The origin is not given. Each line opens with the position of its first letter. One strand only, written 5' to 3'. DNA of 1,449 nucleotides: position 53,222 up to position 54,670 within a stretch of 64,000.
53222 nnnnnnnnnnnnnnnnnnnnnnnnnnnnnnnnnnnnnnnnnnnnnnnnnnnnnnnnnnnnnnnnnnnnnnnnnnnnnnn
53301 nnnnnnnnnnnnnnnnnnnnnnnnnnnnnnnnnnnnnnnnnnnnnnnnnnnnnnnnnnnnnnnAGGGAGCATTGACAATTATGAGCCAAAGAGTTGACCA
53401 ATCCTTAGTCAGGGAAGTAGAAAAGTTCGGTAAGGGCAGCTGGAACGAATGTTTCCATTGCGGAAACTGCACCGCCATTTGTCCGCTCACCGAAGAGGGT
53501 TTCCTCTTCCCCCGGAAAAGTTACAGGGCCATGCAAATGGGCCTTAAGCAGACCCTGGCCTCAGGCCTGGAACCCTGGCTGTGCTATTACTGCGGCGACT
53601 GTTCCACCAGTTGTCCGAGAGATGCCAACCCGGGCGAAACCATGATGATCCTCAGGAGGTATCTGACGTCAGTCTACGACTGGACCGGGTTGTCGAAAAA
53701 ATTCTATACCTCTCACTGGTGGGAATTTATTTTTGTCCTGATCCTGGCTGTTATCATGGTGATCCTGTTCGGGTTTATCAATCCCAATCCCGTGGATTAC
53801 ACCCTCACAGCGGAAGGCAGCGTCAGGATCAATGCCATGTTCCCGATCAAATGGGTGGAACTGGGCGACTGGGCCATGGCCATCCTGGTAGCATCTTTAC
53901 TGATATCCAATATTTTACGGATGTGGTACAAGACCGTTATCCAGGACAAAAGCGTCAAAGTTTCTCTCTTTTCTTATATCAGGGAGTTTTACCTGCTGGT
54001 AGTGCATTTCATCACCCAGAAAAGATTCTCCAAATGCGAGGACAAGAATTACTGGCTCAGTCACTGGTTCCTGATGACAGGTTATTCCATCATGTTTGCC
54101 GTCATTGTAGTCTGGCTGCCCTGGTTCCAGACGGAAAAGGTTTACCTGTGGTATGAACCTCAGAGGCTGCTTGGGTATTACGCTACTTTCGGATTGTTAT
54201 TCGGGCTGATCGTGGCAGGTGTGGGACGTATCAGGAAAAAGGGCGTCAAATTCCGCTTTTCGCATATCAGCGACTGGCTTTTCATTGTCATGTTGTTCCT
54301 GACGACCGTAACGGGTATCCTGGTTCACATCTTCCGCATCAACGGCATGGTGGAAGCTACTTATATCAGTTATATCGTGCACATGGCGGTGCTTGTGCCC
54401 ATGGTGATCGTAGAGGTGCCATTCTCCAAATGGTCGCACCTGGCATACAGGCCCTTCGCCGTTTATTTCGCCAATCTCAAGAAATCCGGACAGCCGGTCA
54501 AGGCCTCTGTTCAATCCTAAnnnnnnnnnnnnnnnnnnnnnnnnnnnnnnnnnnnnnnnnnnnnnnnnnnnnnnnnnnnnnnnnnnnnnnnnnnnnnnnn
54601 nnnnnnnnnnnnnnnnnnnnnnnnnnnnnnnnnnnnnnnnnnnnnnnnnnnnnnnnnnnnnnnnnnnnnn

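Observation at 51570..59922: Mvh-type [NiFe] hydrogenase operon joined to two HdrA-like proteins and a QmoC-like membrane cytochrome-b/Fe-S subunit, with no HdrBC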

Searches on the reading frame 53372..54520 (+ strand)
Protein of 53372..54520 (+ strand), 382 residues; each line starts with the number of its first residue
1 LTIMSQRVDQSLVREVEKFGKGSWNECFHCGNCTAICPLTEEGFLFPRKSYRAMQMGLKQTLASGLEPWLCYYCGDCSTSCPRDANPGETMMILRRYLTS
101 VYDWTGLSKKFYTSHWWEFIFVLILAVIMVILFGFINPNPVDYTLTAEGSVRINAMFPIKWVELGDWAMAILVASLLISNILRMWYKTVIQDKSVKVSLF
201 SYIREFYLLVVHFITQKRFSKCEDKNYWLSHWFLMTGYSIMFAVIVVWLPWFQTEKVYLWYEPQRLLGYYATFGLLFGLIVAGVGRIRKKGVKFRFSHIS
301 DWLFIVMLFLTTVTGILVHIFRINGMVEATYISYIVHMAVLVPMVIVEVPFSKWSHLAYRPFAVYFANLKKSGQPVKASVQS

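Call 3: search_protein_families(library=pfam, proteins=[window:53372-54520:+], max_evalue=0.01)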
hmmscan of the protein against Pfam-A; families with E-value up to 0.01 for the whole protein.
window:53372-54520:+ (382 aa): 9 families
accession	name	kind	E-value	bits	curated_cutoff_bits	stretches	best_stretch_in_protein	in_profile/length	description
PF13183.11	Fer4_8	-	1.8e-08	35.3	27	1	24-84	2-67/68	4Fe-4S dicluster domain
PF12838.12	Fer4_7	-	1.5e-07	32.2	27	1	27-85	2-52/52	4Fe-4S dicluster domain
PF13534.11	Fer4_17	-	1e-06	29.6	22.2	1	26-84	1-59/61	4Fe-4S dicluster domain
PF13187.11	Fer4_9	-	1.3e-06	28.8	27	1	27-85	2-51/52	4Fe-4S dicluster domain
PF25160.1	LdpA_Fe-S-bd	-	1.9e-05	24.8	27.6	0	25-40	26-41/49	LdpA Fe-S cluster-binding domain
PF13237.11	Fer4_10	-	2.5e-05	24.5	25.5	1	26-82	8-53/53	4Fe-4S dicluster domain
PF13484.11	Fer4_16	-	4.5e-05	24.6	30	0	21-39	47-65/66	4Fe-4S double cluster binding domain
PF00037.32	Fer4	-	0.00056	20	21.1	0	24-38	5-19/24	4Fe-4S binding domain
PF12800.12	Fer4_4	-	0.0033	18.1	24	1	25-38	2-15/17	4Fe-4S binding domain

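Call 4: search_protein_families(library=ncbifam, proteins=[window:53372-54520:+], max_evalue=0.001)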
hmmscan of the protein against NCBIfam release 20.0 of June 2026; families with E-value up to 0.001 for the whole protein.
window:53372-54520:+ (382 aa): 8 families
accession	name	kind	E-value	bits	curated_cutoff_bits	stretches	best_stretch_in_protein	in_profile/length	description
NF038018.1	qmoC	equivalog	3.1e-56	191.4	300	1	9-365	2-359/360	quinone-interacting membrane-bound oxidoreductase complex subunit QmoC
TIGR03290.1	CoB_CoM_SS_C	equivalog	2.3e-12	47.1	160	1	25-97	2-74/144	CoB--CoM heterodisulfide reductase subunit C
NF041890.1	hdrC_Methbact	equivalog_domain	8.8e-09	35.2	270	1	11-97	15-100/192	ferredoxin:CoB-CoM heterodisulfide reductase subunit HdrC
NF041779.1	hetero_SS_HdrC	equivalog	1.4e-08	34.4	350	1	25-96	31-101/198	ferredoxin:CoB-CoM heterodisulfide reductase subunit HdrC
NF009226.0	PRK12576.1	equivalog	4.2e-06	26.3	344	1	24-98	153-237/317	succinate dehydrogenase/fumarate reductase iron-sulfur subunit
NF042909.1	FMH_DH_FwdF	exception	1.3e-05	24.5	375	1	25-85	55-115/336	tungsten-dependent formylmethanofuran dehydrogenase subunit FwdF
TIGR02512.1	FeFe_hydrog_A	subfamily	2.1e-05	23.6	405.95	1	24-85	6-66/375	[FeFe] hydrogenase, group A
NF040763.1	FeFe_hydrog_A6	exception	0.00013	20.6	765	1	25-85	145-204/571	NADH-dependent [FeFe] hydrogenase, group A6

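Call 10: find_homologous_proteins(query=window:53381-54517:+, max_evalue=1e-10)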
Query window:53381-54517:+ (379 aa): 4606 proteins with E <= 1e-10 among 7179 candidates; the best 120 are listed.
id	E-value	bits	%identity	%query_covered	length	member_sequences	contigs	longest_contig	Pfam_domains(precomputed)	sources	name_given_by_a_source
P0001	2.8e-252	855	97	100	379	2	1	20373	PF12838.13,PF13534.12,PF13183.12,PF13187.12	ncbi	-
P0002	1.9e-188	645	70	98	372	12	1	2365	PF12838.13,PF13534.12,PF25160.2,PF13237.12,PF13183.12,PF13187.12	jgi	jgi:ferredoxin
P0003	3.8e-185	634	69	98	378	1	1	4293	PF12838.13,PF13534.12,PF25160.2,PF13237.12,PF13183.12,PF13187.12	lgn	-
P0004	7.7e-182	623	70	98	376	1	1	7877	PF12838.13,PF13534.12,PF25160.2,PF13237.12,PF13183.12,PF13187.12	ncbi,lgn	ncbi:MAG: 4Fe-4S dicluster domain-containing protein [Bacteroidota bacterium]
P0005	2.8e-180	618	69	98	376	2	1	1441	PF12838.13,PF13534.12,PF25160.2,PF13237.12,PF13183.12,PF13187.12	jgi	jgi:ferredoxin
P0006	7.1e-180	617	69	98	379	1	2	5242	PF12838.13,PF13534.12,PF25160.2,PF13237.12,PF13183.12,PF13187.12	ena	-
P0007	7.2e-180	617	68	98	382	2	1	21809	PF12838.13,PF13534.12,PF13237.12,PF13183.12,PF13187.12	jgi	jgi:quinone-modifying oxidoreductase subunit QmoC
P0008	1.1e-178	613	68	97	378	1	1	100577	PF13484.12,PF12838.13,PF13534.12,PF13237.12,PF13183.12,PF13187.12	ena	-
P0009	1.8e-178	612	66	99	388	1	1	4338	PF12838.13,PF13534.12,PF13237.12,PF13183.12,PF13187.12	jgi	jgi:ferredoxin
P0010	6.2e-177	607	65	99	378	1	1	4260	PF12838.13,PF13237.12,PF13183.12,PF13187.12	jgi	jgi:quinone-modifying oxidoreductase, subunit QmoC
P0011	3.4e-176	604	66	100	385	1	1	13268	PF12838.13,PF13534.12,PF25160.2,PF13237.12,PF13183.12,PF13187.12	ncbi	-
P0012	1.8e-175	602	65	98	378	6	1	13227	PF12838.13,PF13534.12,PF13237.12,PF13183.12,PF13187.12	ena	-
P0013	1.4e-174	599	65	99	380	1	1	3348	PF12838.13,PF13237.12,PF13183.12,PF13187.12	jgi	jgi:ferredoxin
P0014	1.6e-174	599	66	96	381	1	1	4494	PF12838.13,PF13534.12,PF13237.12,PF13183.12,PF13187.12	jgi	jgi:ferredoxin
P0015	2.0e-174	599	65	98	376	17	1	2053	PF12838.13,PF13534.12,PF25160.2,PF13237.12,PF13183.12,PF13187.12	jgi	-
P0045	2.9e-167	575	65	98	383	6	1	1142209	PF12838.13,PF13534.12,PF25160.2,PF13237.12,PF13183.12,PF13187.12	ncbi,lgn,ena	-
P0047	5.5e-167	574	67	98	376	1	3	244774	PF12838.13,PF13534.12,PF25160.2,PF13237.12,PF13183.12,PF13187.12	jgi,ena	-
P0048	6.2e-167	574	62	98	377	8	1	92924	PF12838.13,PF13534.12,PF13237.12,PF13183.12,PF13187.12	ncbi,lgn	-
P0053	2.4e-166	572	61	100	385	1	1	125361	PF12838.13,PF13534.12,PF25160.2,PF13237.12,PF13183.12,PF13187.12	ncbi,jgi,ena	-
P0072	3.1e-165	568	66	98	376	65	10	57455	PF12838.13,PF13534.12,PF25160.2,PF13237.12,PF13183.12,PF13187.12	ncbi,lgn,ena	-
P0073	3.2e-165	568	66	98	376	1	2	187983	PF12838.13,PF13534.12,PF25160.2,PF13237.12,PF13183.12,PF13187.12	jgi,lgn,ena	-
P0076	6.1e-165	567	66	98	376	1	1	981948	PF12838.13,PF13534.12,PF25160.2,PF13237.12,PF13183.12,PF13187.12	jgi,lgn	jgi:heterodisulfide reductase subunit C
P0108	1.1e-162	560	65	98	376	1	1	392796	PF12838.13,PF13534.12,PF25160.2,PF13237.12,PF13183.12,PF13187.12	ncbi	-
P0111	2.4e-162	559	63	99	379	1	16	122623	PF13484.12,PF12838.13,PF13534.12,PF25160.2,PF13237.12,PF13183.12,PF13187.12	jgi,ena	jgi:ferredoxin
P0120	3.0e-161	555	62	99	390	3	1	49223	PF12838.13,PF13534.12,PF25160.2,PF13237.12,PF13183.12,PF13187.12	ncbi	ncbi:4Fe-4S dicluster domain-containing protein [Bacteroidota bacterium]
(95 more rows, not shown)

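Call 11: find_related_loci(query=window:53381-54517:+, collection=genome_contigs, flank=8000)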
Query window:53381-54517:+ (379 aa) in genome_contigs; peptide patterns used: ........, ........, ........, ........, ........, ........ (x = any residue, [..] = any of these).
93 stretches matched a pattern; 70 encode a relative of the query (tblastn E <= 1e-3); 70 distinct loci.
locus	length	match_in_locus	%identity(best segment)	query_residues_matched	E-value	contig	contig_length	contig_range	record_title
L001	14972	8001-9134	97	1-378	0e+0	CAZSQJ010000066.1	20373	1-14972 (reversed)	MAG TPA_asm: uncultured Bacteroidales bacterium isolate binchicken_co22_40 genome assembly, contig: NODE_2816_length_203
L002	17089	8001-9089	71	1-363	0e+0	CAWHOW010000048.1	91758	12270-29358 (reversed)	MAG: uncultured Bacteroidetes bacterium isolate MFD04780.bin.1.106 genome assembly, contig: contig_38772, whole genome s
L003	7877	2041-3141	70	1-366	0e+0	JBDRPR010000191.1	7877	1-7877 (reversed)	MAG: Bacteroidota bacterium isolate MEGAHIT-group-2.131 k141_1292723, whole genome shotgun sequence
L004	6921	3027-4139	66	1-370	3e-174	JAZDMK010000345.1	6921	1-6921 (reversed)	MAG: Bacteroidota bacterium isolate MEGAHIT-group-0.646 k141_2062186, whole genome shotgun sequence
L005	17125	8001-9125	67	1-372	4e-170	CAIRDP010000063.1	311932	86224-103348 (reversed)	MAG: uncultured Bacteroidales bacterium isolate AM5_bin-0527 genome assembly, contig: bin-0527:63/67, whole genome shotg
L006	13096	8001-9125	66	1-372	1e-169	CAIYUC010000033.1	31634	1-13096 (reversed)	MAG: uncultured Bacteroidales bacterium isolate A14_bin-1928 genome assembly, contig: bin-1928:033/244, whole genome sho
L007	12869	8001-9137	64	1-376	3e-169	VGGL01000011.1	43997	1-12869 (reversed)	MAG: Bacteroidetes bacterium isolate K_DeepCast_150m_m2_049 K_DeepCast_150m_m2_049_Ga0194126_10001189, whole genome shot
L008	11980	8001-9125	66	1-372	3e-169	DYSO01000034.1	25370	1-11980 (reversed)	MAG TPA_asm: Draconibacterium orientale isolate SulCav_PC08_3_10_45_10 SulCav_PC08-3_1125_length_25370_cov_5.546672, who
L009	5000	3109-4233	65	1-372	2e-172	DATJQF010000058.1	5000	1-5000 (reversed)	MAG TPA_asm: Bacteroidales bacterium isolate SMAG_U14933 k141_4320753, whole genome shotgun sequence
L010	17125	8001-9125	66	1-372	4e-168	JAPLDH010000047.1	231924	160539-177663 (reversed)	MAG: Bacteroidetes bacterium isolate LacPavin_0419_WC90_MAG_42_101 LacPavin_0419_WC90_scaffold_631532, whole genome shot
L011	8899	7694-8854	63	1-378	8e-168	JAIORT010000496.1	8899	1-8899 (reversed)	MAG: Bacteroidales bacterium isolate SMBSF25 20074_Bin_6_contigs_1_c_000000000880, whole genome shotgun sequence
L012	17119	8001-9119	65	1-370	9e-168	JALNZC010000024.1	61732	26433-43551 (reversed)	MAG: Bacteroidales bacterium isolate SO_2017_GW1 bin 88 NODE_2645_length_61732_cov_1.294668_OW334_2017, whole genome sho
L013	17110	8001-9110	63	1-370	2e-167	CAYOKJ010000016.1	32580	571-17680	MAG TPA_asm: uncultured Bacteroidales bacterium isolate binchicken_co49_109 genome assembly, contig: NODE_417_length_325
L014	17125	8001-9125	64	1-372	1e-166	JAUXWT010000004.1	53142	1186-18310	MAG: Bacteroidales bacterium isolate C15_metabat.bin.17 C15_k141_357392, whole genome shotgun sequence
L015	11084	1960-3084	66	1-372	9e-167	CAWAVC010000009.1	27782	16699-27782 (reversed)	MAG: uncultured Bacteroidales bacterium isolate MFD01188.bin.2.56 genome assembly, contig: contig_185550, whole genome s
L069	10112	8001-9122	52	4-366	8e-126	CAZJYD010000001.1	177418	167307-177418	MAG TPA_asm: uncultured Bacteroidales bacterium isolate SRP141376_co1_300 genome assembly, contig: NODE_128_length_17741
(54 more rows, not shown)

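Call 19: search_solved_structures(query=window:53381-54517:+, max_evalue=0.01, show_alignments=2)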
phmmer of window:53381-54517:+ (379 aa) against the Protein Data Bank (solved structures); distinct sequences matched with E-value up to 0.01: 9.
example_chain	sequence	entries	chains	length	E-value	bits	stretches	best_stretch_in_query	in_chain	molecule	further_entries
7bkb_C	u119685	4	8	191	1.3e-09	41.1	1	11-93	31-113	CoB--CoM heterodisulfide reductase subunit C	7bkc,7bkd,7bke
8rvv_C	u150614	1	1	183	8.6e-09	38.4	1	4-90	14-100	H(2):CoB-CoM heterodisulfide,ferredoxin reductase subunit C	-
8rvu_c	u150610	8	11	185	8.8e-09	38.4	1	4-90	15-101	H(2):CoB-CoM heterodisulfide,ferredoxin reductase subunit C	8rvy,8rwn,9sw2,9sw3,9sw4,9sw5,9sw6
9sfi_E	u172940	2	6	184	6.2e-07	32.3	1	20-93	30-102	H(2)/formate:CoB-CoM heterodisulfide,ferredoxin reductase subunit C2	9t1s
5odc_C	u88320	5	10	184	9.2e-07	31.7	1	20-93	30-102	Heterodisulfide reductase, subunit C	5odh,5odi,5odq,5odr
5t5i_F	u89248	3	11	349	1.3e-05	27.9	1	21-82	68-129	Tungsten formylmethanofuran dehydrogenase subunit fwdF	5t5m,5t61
9sw6_H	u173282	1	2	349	1.5e-05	27.8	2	21-82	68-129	Tungsten formylmethanofuran dehydrogenase, subunit F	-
8rja_F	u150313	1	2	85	0.0013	21.4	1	22-82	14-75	NAD(P)H-quinone oxidoreductase subunit I, chloroplastic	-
9sfi_U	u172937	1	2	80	0.0032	20.1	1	23-82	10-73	4Fe-4S binding protein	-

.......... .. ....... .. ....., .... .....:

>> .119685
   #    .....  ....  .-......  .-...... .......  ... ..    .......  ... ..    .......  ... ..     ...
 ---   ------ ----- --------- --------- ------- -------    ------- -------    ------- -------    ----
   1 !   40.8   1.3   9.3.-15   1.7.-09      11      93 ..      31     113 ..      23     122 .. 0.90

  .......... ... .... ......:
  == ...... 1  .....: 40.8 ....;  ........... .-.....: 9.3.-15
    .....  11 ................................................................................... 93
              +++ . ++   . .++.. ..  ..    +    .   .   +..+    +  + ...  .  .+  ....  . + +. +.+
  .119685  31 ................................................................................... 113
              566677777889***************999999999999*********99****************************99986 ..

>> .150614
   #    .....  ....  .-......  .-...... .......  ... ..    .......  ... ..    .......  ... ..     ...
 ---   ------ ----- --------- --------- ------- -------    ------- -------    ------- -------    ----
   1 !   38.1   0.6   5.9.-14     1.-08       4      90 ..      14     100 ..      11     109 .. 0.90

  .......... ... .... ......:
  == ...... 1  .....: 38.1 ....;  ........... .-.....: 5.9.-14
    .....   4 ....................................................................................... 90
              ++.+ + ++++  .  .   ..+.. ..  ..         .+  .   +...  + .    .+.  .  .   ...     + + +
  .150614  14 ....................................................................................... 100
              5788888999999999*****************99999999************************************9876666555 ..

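Call 38: search_protein_families(library=ncbifam, proteins=[L069:52-984:+, L069:1048-1602:+, L069:1624-2466:+, L069:2479-3195:-, L069:3342-3767:+, L069:4045-4452:+, L069:4458-5762:+, L069:5759-7708:+, L069:7995-9155:+], max_evalue=0.00001)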
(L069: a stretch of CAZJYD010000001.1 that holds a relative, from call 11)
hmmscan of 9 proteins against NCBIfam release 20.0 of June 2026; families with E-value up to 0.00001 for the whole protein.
L069:52-984:+ (310 aa): 8 families
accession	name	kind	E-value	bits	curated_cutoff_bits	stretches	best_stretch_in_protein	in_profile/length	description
NF011069.0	PRK14499.1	equivalog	9.1e-52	176.1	457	1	3-141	162-302/308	cyclic pyranopterin monophosphate synthase MoaC/MOSC-domain-containing protein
NF002947.1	PRK03604.1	equivalog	6.5e-37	127.4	285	1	148-305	145-297/301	bifunctional molybdenum cofactor biosynthesis protein MoaC/MoaB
NF006932.0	PRK09417.1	equivalog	1.9e-29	102.5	158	1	149-294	4-147/193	molybdopterin adenylyltransferase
TIGR00177.1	molyb_syn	domain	5.5e-29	101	85.35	1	150-293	3-145/148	molybdenum cofactor synthesis domain-containing protein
TIGR02667.1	moaB_proteo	equivalog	6.4e-20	71.5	222.4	1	150-295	6-146/163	molybdenum cofactor biosynthesis protein B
NF007960.1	PRK10680.1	equivalog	1.5e-07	30.5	440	1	190-237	217-263/401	molybdopterin molybdotransferase MoeA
NF011060.0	PRK14491.1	equivalog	7.3e-07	28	532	1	190-286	412-495/598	bifunctional molybdopterin-guanine dinucleotide biosynthesis adaptor protein MobB/molybdopterin molybdotransferase MoeA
NF011067.0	PRK14497.1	equivalog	4.7e-06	25.4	536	1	190-293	223-321/546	putative molybdopterin biosynthesis protein MoeA/unknown domain fusion protein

L069:1048-1602:+ (184 aa): 2 families
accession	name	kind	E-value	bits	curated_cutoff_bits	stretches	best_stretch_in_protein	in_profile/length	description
TIGR00277.1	HDIG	domain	7.1e-11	41.8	27.6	1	17-90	3-82/84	HDIG domain-containing metalloprotein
NF009343.0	PRK12703.1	equivalog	4.5e-08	32.3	434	1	4-129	173-300/339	tRNA (cytidine(56)-2'-O)-methyltransferase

L069:1624-2466:+ (280 aa): 3 families
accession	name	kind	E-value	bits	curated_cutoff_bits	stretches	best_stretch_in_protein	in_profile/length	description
TIGR00945.1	tatC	equivalog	1.9e-53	181.6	132.7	1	21-260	2-215/215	twin-arginine translocase subunit TatC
TIGR01912.1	TatC-Arch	equivalog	1.9e-43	148.8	192.6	1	90-270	51-232/234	Sec-independent protein translocase TatC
NF008174.0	PRK10921.1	equivalog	2.1e-33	116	432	1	92-276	59-242/258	Sec-independent protein translocase subunit TatC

L069:2479-3195:- (238 aa): 6 families
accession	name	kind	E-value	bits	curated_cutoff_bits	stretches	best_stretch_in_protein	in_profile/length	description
NF008365.0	PRK11161.1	subfamily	2.8e-18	66.1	228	1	16-236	19-244/250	fumarate/nitrate reduction transcriptional regulator Fnr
NF045989.1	TransRegFnrLRhodb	equivalog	5.1e-14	52.1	300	1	13-226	6-226/245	transcriptional regulator FnrL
NF008732.0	PRK11753.1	equivalog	1.1e-12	47.9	266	1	32-226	13-211/214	cAMP-activated global transcriptional regulator CRP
NF050806.1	TransRegFixKCaul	equivalog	6.3e-08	32.1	300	1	41-233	22-212/215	transcriptional regulator FixK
NF010499.0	PRK13918.1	equivalog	6.8e-07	29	274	1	45-236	15-202/205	CRP/FNR family transcriptional regulator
NF007707.0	PRK10402.1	subfamily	2.5e-06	27.3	180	1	45-235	34-218/226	transcriptional regulator YeiL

L069:3342-3767:+ (141 aa): 0 families

L069:4045-4452:+ (135 aa): 3 families
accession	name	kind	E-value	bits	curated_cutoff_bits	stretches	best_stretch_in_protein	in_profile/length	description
NF040770.1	hetero_SS_HdrA2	exception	9.1e-21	73.6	1100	1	3-129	644-770/777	CoB-CoM heterodisulfide reductase HdrA2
NF045873.1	F420_non_VhuD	exception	2.9e-17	63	215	1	8-129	3-124/132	F420-non-reducing hydrogenase iron-sulfur subunit VhuD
NF041891.1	hdrA_Methbact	equivalog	1.2e-12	47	1300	1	2-127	639-758/762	ferredoxin:CoB-CoM heterodisulfide reductase subunit HdrA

L069:4458-5762:+ (434 aa): 33 families (the best 25 are shown)
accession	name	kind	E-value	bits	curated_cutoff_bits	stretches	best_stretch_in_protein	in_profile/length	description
NF040770.1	hetero_SS_HdrA2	exception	5.7e-140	467.8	1100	1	10-430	139-560/777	CoB-CoM heterodisulfide reductase HdrA2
NF041778.1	hetero_SS_HdrA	equivalog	5.7e-101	338.6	1400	1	12-429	144-569/771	ferredoxin:CoB-CoM heterodisulfide reductase subunit HdrA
NF041891.1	hdrA_Methbact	equivalog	2.3e-99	333.6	1300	1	6-429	130-555/762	ferredoxin:CoB-CoM heterodisulfide reductase subunit HdrA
NF042909.1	FMH_DH_FwdF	exception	8e-11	41.6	375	1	109-187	12-83/336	tungsten-dependent formylmethanofuran dehydrogenase subunit FwdF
NF003585.0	PRK05249.1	equivalog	2.3e-09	36.4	465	1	7-52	3-48/464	Si-specific NAD(P)(+) transhydrogenase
TIGR01971.1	NuoI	subfamily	4e-09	36.1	113.05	1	107-190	37-112/121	NADH-quinone oxidoreductase, chain I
TIGR01292.1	TRX_reduct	equivalog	4.8e-09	35.5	343.45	0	11-103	1-92/300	thioredoxin-disulfide reductase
NF053717.1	VnlPnlRedVprA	equivalog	7.8e-09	34.9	600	1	7-49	3-45/481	vinyl phenol reductase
TIGR01350.1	lipoamide_DH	equivalog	2.5e-08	33.1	408.8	0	10-48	1-38/461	dihydrolipoyl dehydrogenase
NF038196.1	ferrodoxin_EFR1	subfamily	3.1e-08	33.9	75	0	159-182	184-207/242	EFR1 family ferrodoxin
NF004943.0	PRK06292.2-1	equivalog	3.4e-08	32.7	432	0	9-48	2-41/456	dihydrolipoyl dehydrogenase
TIGR02512.1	FeFe_hydrog_A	subfamily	8.3e-08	31.5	405.95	1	110-187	5-78/375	[FeFe] hydrogenase, group A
NF010590.0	PRK13984.1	equivalog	8.6e-08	30.7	946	0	157-181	48-72/611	putative oxidoreductase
NF058577.1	FdxA_fam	equivalog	8.8e-08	32.2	65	0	159-185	7-33/52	4Fe-4S ferredoxin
NF009410.0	PRK12771.1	subfamily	1e-07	31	516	0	11-50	139-178/566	NAD(P)-binding protein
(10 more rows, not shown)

L069:5759-7708:+ (649 aa): 24 families
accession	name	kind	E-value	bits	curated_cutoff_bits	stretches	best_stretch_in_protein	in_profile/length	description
NF040770.1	hetero_SS_HdrA2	exception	3.6e-166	554.5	1100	1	4-648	1-641/777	CoB-CoM heterodisulfide reductase HdrA2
NF041891.1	hdrA_Methbact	equivalog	1.4e-136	456.7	1300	1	4-648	2-636/762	ferredoxin:CoB-CoM heterodisulfide reductase subunit HdrA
NF041778.1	hetero_SS_HdrA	equivalog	2.8e-126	422.3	1400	1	3-647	6-650/771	ferredoxin:CoB-CoM heterodisulfide reductase subunit HdrA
NF009410.0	PRK12771.1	subfamily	4.3e-10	38.8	516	0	136-179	132-175/566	NAD(P)-binding protein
TIGR04105.1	FeFe_hydrog_B1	subfamily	1.2e-08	34.1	450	1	521-601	86-163/462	monomeric [FeFe] hydrogenase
TIGR02179.1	PorD_KorD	subfamily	2.3e-08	34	60.05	1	576-633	21-75/78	2-oxoacid:acceptor oxidoreductase, delta subunit, pyruvate/2-ketoisovalerate family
TIGR02700.1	flavo_MJ0208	hypoth_equivalog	4.2e-08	32.8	251.35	1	575-631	143-195/234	dihydromethanopterin reductase (acceptor)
TIGR01944.1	rnfB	subfamily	4.4e-08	32.9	68.7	1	564-640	97-170/190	RnfABCDGE type electron transport complex subunit B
NF043069.1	T4HPD_activ_SAM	equivalog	2.2e-07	30.5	425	1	577-636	48-103/299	trans-4-hydroxy-L-proline dehydratase activase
NF007013.0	PRK09477.1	equivalog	5.6e-07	28.9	234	1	574-632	218-276/286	quinol dehydrogenase ferredoxin subunit NapH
TIGR02163.1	napH_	subfamily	8.4e-07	28.8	213.05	1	573-631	194-252/255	NapH/MauN family ferredoxin-type protein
NF005503.0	PRK07118.1-2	equivalog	1.2e-06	28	252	1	582-634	140-188/292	RnfABCDGE type electron transport complex subunit B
NF042909.1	FMH_DH_FwdF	exception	1.3e-06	27.7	375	1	547-634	193-278/336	tungsten-dependent formylmethanofuran dehydrogenase subunit FwdF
TIGR01292.1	TRX_reduct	equivalog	1.7e-06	27.1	343.45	0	405-559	152-296/300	thioredoxin-disulfide reductase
NF007204.0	PRK09625.1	equivalog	2e-06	27.9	125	1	575-639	54-115/133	pyruvate flavodoxin oxidoreductase subunit delta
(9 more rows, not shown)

L069:7995-9155:+ (386 aa): 5 families
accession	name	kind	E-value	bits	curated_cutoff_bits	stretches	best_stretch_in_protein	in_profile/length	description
NF038018.1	qmoC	equivalog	5.7e-60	203.7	300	1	7-373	4-360/360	quinone-interacting membrane-bound oxidoreductase complex subunit QmoC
TIGR03290.1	CoB_CoM_SS_C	equivalog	6e-14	52.2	160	1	21-93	2-74/144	CoB--CoM heterodisulfide reductase subunit C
NF041890.1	hdrC_Methbact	equivalog_domain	6.4e-12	45.4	270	1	8-88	16-95/192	ferredoxin:CoB-CoM heterodisulfide reductase subunit HdrC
NF011607.0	PRK15033.1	subfamily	8e-10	38.2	524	1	238-381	238-381/389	tricarballylate utilization 4Fe-4S protein TcuB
NF041779.1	hetero_SS_HdrC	equivalog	8.8e-09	35.1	350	1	19-92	29-101/198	ferredoxin:CoB-CoM heterodisulfide reductase subunit HdrC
